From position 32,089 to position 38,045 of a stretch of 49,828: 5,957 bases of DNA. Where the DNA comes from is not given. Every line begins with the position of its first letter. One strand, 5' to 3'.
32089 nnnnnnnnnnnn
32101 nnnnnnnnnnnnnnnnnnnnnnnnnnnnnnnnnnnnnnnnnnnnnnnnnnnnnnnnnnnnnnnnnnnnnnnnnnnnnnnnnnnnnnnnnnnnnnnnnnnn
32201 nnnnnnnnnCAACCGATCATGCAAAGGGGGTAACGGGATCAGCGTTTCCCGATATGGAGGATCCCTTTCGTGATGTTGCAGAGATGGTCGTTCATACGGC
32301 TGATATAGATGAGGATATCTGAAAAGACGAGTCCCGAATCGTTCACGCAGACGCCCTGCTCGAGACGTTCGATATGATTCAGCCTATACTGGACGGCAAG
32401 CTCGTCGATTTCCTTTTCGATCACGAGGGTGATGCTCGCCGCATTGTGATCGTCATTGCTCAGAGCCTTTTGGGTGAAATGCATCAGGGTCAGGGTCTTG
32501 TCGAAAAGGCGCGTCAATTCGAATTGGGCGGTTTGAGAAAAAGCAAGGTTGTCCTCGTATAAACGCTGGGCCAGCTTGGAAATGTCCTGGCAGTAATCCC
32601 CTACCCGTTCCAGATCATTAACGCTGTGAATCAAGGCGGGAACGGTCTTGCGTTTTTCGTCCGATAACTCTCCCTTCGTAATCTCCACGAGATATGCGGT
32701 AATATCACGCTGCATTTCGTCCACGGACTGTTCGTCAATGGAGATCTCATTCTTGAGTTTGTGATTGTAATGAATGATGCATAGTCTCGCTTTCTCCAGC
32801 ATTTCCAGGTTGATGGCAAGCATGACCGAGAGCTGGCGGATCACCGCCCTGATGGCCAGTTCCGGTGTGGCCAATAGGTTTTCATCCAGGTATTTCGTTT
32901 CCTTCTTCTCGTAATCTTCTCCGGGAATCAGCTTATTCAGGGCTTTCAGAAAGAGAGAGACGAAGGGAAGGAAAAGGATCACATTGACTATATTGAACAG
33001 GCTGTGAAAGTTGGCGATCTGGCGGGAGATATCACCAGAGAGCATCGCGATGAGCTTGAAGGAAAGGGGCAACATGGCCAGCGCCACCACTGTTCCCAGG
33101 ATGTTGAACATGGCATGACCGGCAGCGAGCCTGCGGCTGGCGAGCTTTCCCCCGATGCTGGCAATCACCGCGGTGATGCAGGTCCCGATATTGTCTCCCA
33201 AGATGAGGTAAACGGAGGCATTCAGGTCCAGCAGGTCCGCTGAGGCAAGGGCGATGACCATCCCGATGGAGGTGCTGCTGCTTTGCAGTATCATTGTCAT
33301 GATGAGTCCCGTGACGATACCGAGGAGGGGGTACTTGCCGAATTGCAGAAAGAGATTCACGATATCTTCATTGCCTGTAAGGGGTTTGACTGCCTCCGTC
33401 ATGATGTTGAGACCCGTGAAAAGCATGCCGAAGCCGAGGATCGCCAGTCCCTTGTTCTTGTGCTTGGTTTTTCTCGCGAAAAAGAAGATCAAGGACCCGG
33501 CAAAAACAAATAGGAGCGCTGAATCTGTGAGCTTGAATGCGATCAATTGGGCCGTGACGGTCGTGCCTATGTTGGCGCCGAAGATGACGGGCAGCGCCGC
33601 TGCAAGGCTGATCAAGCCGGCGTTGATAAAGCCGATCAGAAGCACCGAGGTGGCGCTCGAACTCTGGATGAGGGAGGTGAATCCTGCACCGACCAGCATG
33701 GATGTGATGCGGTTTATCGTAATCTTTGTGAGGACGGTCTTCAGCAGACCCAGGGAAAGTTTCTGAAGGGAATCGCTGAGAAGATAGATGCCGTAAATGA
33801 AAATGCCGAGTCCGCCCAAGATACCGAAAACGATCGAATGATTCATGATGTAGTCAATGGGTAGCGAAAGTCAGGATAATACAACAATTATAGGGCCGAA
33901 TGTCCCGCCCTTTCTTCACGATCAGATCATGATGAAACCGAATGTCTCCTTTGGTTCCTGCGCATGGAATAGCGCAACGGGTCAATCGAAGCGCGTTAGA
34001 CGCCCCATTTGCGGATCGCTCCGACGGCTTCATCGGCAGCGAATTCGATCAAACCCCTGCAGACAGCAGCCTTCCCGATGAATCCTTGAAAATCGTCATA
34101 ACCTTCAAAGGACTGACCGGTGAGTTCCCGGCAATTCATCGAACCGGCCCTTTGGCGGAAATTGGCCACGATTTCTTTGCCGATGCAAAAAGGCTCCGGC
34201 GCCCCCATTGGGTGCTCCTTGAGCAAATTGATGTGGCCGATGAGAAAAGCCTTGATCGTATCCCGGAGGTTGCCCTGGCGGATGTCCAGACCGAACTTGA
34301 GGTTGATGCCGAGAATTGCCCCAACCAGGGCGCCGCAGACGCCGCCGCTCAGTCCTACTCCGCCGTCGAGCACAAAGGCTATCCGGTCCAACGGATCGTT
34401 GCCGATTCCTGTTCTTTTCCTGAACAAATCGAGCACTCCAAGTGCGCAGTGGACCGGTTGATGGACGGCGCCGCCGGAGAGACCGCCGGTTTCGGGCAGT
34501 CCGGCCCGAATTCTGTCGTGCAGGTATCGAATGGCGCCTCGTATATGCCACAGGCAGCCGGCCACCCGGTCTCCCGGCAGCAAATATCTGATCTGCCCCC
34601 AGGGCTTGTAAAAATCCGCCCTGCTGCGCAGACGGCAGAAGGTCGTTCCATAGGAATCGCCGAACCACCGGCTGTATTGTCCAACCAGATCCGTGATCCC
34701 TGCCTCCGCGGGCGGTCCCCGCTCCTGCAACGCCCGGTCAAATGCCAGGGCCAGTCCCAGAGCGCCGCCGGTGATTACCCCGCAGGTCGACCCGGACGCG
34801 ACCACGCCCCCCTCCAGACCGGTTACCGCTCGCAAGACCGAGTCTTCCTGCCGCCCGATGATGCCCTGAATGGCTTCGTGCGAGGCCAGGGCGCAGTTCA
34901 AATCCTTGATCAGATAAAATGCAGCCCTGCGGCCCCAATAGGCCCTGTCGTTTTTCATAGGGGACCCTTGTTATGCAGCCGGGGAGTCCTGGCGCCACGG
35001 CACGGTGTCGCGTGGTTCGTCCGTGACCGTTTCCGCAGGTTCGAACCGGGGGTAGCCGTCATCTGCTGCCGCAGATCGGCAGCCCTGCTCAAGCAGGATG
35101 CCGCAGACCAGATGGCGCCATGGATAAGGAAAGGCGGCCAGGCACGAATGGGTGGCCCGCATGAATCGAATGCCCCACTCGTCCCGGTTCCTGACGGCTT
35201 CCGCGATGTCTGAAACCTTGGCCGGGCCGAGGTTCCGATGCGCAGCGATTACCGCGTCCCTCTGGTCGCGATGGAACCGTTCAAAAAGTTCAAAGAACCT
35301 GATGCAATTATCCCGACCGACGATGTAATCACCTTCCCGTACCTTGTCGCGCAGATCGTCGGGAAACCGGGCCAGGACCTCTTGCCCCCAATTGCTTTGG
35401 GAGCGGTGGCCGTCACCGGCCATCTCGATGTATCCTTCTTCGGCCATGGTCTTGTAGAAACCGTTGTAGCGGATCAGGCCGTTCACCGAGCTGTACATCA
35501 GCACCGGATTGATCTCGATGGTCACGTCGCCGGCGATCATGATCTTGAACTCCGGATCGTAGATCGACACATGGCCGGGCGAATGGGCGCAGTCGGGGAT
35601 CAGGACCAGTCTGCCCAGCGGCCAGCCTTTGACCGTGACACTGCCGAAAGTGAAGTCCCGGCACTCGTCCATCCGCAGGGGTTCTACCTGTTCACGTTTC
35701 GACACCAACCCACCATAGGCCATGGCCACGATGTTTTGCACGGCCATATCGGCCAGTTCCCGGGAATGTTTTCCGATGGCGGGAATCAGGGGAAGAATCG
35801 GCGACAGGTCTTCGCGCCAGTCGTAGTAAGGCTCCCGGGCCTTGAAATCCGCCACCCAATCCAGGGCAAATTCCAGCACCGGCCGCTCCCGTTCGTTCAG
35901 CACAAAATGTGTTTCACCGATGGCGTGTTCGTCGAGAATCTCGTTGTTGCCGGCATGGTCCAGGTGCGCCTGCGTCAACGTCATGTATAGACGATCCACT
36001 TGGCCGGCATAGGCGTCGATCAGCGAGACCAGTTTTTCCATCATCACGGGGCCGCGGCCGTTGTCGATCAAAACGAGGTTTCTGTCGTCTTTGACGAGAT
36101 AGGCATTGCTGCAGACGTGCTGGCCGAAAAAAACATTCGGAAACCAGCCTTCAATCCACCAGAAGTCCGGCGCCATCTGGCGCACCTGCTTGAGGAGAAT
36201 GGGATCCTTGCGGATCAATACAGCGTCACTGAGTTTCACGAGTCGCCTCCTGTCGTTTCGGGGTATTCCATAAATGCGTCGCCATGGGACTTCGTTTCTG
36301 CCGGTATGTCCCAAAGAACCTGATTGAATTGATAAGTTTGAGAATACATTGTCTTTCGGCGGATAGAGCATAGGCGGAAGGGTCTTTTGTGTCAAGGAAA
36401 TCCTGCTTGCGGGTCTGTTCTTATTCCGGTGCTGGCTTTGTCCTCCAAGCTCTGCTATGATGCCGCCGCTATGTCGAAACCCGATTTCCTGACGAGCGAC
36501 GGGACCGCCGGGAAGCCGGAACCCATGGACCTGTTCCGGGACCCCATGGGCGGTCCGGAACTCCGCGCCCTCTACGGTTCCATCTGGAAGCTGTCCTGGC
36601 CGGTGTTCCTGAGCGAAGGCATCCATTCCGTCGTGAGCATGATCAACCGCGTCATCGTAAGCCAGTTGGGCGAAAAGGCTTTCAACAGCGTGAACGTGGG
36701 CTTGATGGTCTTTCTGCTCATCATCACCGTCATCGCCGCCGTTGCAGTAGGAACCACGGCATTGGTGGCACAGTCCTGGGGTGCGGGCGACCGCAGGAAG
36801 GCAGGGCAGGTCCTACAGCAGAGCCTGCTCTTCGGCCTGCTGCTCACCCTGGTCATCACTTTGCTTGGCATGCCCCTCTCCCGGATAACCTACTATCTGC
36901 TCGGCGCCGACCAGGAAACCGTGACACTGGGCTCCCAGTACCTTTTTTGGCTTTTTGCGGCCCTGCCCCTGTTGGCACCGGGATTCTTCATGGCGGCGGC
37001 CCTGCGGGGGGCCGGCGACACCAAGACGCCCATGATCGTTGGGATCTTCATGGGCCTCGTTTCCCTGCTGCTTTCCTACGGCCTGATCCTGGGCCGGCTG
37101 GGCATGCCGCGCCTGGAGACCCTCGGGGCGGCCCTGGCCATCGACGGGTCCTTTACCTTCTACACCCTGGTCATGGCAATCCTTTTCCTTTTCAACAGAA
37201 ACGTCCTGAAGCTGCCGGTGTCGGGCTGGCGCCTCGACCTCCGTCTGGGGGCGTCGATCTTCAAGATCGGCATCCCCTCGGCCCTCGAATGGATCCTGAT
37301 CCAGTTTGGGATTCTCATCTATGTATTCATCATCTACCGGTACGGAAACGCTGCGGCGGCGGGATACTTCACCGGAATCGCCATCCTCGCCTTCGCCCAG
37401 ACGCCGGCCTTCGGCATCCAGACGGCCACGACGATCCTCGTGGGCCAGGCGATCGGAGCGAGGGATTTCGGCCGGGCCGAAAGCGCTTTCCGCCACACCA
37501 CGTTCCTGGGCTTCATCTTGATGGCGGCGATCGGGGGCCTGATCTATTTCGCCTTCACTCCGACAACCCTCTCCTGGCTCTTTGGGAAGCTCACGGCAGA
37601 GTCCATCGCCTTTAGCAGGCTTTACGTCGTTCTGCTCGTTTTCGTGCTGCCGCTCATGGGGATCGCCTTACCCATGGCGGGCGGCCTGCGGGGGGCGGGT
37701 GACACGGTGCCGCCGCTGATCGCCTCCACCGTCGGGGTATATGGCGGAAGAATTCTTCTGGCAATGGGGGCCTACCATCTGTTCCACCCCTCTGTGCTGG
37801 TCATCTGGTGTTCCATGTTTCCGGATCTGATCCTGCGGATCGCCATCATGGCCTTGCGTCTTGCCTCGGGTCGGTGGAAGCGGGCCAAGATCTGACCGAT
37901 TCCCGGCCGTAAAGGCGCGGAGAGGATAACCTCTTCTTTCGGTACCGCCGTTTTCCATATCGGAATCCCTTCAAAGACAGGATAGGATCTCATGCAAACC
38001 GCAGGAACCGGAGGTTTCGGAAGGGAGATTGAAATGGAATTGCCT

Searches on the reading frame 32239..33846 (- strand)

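Call 25: search_protein_families(library=pfam, proteins=[window:32239-33846:-], max_evalue=0.00001)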
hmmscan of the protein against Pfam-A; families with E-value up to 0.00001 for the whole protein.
window:32239-33846:- (535 aa): 2 families
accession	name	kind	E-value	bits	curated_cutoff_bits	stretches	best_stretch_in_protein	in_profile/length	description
PF02690.20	Na_Pi_cotrans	-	5.9e-56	188.7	29.1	2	15-150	1-136/137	Na+/Pi-cotransporter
PF01895.24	PhoU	-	1.4e-19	70.7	23.5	2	341-425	3-88/89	PhoU domain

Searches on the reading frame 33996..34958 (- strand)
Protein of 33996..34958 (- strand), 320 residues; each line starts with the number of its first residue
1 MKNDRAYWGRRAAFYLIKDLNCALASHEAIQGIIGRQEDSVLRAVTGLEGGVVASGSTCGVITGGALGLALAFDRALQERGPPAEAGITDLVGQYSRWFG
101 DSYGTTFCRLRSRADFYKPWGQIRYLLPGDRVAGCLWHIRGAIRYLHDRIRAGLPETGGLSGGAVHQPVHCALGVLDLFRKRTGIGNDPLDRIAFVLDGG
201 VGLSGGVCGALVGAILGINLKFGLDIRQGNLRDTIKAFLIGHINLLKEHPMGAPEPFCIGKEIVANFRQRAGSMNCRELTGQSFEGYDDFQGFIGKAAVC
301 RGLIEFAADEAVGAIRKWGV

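Call 25: search_protein_families(library=pfam, proteins=[window:33996-34958:-], max_evalue=0.00001)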
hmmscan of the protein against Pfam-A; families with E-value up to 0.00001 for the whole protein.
window:33996-34958:- (320 aa): 1 family
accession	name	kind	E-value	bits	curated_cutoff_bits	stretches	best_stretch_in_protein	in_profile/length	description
PF09719.15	C_GCAxxG_C_C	-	5.1e-30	104.4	27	2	170-309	2-113/118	Putative redox-active protein (C_GCAxxG_C_C)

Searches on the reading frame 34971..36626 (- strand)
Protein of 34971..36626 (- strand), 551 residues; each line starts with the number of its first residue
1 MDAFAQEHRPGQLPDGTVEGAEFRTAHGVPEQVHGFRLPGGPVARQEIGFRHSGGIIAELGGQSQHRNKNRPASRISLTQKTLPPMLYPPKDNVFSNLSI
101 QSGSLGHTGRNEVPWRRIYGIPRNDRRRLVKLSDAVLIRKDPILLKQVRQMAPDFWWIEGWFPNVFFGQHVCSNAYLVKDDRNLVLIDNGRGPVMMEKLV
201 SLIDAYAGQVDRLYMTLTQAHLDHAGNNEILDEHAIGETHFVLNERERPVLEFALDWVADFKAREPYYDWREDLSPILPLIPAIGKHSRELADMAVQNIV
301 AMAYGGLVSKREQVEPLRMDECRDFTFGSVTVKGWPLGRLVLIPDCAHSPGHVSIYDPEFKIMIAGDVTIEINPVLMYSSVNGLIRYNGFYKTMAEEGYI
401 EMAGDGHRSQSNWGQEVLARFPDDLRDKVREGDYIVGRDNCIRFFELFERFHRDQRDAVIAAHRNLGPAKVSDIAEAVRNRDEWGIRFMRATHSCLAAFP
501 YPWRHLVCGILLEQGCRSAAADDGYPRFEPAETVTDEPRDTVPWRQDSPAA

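Call 25: search_protein_families(library=pfam, proteins=[window:34971-36626:-], max_evalue=0.00001)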
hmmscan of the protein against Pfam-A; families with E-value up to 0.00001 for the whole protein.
window:34971-36626:- (551 aa): 1 family
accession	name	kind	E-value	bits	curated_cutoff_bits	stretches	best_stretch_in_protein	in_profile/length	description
PF00753.33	Lactamase_B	-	8.8e-09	36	22.7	1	173-379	6-161/196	Metallo-beta-lactamase superfamily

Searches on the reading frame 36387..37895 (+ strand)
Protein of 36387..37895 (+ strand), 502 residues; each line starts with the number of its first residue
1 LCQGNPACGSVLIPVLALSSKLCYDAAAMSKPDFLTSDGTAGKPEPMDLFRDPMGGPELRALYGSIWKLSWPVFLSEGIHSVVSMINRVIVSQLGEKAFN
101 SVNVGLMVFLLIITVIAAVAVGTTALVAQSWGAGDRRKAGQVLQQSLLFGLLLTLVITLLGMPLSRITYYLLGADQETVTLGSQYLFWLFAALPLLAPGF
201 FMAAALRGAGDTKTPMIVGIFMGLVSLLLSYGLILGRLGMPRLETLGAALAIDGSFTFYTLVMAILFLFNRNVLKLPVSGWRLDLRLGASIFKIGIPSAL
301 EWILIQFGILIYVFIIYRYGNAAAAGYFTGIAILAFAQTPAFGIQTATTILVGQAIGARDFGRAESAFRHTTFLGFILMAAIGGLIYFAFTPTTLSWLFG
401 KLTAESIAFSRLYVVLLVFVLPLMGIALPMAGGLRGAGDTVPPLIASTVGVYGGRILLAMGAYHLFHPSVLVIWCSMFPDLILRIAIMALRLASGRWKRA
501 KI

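Call 25: search_protein_families(library=pfam, proteins=[window:36387-37895:+], max_evalue=0.00001)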
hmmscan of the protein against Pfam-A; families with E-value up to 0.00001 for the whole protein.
window:36387-37895:+ (502 aa): 1 family
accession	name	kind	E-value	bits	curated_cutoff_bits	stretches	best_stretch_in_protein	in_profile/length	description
PF01554.23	MatE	-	4.9e-47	160.1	24.9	2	72-231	1-160/161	MatE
